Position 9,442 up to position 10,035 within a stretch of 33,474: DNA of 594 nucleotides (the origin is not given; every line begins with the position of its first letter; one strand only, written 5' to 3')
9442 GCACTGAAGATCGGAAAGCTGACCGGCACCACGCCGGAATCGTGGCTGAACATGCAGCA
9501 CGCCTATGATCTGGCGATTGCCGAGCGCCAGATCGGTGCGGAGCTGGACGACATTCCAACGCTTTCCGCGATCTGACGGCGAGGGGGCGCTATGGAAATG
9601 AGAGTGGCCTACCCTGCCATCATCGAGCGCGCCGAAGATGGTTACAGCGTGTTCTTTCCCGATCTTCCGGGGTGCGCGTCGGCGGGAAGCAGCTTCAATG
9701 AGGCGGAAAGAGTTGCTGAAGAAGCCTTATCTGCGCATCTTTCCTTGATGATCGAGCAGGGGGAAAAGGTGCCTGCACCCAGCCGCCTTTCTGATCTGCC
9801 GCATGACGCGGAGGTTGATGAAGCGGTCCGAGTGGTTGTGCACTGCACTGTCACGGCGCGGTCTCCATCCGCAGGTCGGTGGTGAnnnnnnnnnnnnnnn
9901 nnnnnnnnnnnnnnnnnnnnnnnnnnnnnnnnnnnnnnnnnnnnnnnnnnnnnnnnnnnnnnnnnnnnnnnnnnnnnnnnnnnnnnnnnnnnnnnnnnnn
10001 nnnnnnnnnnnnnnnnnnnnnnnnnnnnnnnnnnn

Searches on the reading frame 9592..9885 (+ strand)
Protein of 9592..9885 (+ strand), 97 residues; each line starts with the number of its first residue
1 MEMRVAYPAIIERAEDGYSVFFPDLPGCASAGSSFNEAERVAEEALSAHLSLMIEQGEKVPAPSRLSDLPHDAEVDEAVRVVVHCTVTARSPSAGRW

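Call 19: search_protein_families(library=pfam, proteins=[window:9592-9885:+], max_evalue=0.01)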
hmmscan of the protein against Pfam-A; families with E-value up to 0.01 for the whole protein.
window:9592-9885:+ (97 aa): 3 families
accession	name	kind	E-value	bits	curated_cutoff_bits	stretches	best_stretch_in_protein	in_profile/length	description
PF15919.11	HicB_lk_antitox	-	8.1e-20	71.7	27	1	7-89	1-84/123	HicB_like antitoxin of bacterial toxin-antitoxin system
PF21748.3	UPF0150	-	0.0031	17.9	27.3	1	10-61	11-64/64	UPF0150-like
PF15970.11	HicB-like_2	-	0.0034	18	30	1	8-75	3-70/81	HicB_like antitoxin of bacterial toxin-antitoxin system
